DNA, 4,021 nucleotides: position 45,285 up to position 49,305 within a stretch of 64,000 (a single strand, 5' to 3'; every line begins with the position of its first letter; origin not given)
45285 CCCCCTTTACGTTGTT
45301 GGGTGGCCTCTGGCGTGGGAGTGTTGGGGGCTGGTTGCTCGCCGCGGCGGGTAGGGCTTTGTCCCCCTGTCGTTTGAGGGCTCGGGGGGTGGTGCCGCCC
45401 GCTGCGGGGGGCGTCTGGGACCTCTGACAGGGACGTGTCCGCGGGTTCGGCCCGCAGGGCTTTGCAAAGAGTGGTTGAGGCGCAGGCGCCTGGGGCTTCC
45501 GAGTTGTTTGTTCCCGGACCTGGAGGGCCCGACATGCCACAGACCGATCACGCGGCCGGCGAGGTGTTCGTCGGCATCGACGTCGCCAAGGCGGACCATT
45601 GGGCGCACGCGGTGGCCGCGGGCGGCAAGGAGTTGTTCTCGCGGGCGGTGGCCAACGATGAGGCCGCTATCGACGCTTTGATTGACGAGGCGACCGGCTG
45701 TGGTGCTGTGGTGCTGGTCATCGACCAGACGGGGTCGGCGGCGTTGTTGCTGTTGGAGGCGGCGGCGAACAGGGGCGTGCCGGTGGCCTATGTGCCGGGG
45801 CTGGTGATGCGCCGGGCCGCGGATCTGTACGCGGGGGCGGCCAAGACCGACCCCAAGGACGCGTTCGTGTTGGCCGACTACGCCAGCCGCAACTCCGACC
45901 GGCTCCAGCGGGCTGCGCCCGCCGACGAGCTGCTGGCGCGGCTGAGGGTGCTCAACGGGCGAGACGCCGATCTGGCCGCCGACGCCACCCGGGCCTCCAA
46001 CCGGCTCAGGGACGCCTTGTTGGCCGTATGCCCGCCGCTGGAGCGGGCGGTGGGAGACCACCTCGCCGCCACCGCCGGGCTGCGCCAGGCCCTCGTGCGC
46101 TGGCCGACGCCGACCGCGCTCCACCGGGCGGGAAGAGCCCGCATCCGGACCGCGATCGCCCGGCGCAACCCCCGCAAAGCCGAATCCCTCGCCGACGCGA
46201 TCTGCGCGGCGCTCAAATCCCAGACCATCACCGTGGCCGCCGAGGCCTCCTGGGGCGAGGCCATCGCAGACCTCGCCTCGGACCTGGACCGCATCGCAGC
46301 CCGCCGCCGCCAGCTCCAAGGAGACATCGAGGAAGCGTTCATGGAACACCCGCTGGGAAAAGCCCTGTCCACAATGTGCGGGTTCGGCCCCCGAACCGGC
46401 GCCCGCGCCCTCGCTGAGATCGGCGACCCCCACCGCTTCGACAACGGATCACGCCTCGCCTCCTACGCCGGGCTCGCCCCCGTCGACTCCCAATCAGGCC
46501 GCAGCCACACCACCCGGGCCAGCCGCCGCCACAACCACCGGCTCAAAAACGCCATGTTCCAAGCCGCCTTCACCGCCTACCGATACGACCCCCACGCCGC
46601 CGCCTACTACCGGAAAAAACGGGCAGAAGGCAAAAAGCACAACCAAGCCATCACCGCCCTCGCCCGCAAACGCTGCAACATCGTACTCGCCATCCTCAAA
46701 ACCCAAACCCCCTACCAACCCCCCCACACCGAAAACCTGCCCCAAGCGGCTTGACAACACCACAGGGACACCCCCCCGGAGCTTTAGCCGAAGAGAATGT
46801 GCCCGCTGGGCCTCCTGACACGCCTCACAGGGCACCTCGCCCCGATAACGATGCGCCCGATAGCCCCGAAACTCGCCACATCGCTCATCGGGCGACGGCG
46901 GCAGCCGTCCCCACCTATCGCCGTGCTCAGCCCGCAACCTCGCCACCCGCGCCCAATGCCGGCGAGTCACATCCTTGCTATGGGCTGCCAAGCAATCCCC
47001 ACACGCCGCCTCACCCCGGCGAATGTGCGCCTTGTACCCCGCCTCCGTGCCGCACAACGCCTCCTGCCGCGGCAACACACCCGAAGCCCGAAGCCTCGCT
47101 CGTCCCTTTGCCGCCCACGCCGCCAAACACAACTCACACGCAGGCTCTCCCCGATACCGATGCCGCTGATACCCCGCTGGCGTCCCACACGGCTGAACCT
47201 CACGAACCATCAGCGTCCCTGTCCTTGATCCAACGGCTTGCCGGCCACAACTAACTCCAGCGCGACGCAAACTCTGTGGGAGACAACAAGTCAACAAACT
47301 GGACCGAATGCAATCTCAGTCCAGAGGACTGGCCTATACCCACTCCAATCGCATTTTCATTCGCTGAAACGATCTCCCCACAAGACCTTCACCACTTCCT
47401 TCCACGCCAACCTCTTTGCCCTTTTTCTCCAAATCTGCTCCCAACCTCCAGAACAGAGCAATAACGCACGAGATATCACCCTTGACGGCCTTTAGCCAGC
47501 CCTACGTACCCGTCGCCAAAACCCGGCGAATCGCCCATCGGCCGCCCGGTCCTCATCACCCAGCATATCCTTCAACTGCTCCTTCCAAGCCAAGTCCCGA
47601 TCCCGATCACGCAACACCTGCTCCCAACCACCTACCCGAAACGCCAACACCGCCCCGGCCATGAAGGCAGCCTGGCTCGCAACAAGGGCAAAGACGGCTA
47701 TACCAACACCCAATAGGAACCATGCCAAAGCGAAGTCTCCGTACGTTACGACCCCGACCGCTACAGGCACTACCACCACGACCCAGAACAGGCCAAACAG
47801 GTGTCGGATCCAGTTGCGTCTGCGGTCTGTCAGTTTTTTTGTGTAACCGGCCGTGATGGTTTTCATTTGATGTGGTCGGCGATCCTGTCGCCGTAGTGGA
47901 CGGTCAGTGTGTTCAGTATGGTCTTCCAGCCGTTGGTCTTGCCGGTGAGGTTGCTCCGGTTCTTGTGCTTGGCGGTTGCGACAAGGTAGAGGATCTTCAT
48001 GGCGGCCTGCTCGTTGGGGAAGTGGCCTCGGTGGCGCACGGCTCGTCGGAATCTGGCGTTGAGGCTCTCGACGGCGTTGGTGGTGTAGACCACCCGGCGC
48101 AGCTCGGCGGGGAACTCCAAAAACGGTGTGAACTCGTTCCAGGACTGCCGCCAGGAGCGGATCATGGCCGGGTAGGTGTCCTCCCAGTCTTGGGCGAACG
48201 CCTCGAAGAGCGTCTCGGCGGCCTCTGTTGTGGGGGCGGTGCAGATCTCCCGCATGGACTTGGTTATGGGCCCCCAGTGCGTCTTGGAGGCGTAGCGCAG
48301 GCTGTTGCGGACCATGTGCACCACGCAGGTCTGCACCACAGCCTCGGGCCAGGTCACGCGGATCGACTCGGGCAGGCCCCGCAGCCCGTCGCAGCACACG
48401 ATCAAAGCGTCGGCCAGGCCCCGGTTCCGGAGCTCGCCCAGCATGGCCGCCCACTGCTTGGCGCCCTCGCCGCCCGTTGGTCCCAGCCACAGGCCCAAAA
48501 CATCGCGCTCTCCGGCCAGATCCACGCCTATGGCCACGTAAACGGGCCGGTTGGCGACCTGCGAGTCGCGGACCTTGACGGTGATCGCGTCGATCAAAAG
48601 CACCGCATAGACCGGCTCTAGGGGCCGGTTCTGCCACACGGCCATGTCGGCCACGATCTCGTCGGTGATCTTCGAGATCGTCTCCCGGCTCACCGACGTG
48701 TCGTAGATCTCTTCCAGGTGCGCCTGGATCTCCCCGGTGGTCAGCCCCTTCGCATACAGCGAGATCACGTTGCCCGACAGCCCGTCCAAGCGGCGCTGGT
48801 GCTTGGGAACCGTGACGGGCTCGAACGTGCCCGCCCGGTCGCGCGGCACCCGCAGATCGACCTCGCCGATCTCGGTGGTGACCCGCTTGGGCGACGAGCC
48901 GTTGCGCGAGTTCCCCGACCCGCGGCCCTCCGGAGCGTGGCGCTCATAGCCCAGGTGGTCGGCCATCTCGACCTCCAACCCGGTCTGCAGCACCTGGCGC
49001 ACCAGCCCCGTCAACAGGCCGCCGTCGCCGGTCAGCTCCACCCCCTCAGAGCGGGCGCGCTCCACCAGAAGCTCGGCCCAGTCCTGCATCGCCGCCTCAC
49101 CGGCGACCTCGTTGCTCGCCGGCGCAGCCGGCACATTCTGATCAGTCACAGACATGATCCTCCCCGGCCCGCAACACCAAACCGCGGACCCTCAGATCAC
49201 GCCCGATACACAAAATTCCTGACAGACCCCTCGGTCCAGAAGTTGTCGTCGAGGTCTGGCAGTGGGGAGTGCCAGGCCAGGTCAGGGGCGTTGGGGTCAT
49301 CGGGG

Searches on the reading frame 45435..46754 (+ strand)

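Call 45: search_protein_families(library=pfam, proteins=[window:45435-46754:+], max_evalue=0.00001)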
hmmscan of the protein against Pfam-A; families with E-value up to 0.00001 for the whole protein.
window:45435-46754:+ (439 aa): 2 families
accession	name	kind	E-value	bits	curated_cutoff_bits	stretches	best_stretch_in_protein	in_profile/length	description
PF01548.23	DEDD_Tnp_IS110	-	3.6e-41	141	29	1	46-200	1-155/155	Transposase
PF02371.22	Transposase_20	-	1e-24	87.2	21.3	1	309-393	2-87/87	Transposase IS116/IS110/IS902 family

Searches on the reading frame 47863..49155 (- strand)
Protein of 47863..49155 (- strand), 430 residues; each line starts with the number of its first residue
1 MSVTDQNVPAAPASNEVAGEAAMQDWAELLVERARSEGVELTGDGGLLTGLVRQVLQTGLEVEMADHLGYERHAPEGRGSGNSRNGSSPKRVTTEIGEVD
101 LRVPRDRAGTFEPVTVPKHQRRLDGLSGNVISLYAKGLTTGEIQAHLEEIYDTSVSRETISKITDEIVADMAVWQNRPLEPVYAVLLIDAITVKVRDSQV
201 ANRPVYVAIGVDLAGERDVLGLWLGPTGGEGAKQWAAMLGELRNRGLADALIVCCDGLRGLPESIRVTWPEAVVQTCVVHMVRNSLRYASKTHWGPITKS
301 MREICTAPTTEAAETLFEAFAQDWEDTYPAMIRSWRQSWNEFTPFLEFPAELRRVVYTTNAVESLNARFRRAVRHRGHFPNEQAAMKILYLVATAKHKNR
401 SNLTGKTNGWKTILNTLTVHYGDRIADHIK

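Call 45: search_protein_families(library=pfam, proteins=[window:47863-49155:-], max_evalue=0.00001)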
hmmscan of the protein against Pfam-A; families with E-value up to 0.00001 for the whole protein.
window:47863-49155:- (430 aa): 1 family
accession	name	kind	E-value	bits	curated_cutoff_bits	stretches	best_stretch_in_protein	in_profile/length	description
PF00872.24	Transposase_mut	-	2.9e-118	395.5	21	1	38-399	16-375/379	Transposase, Mutator family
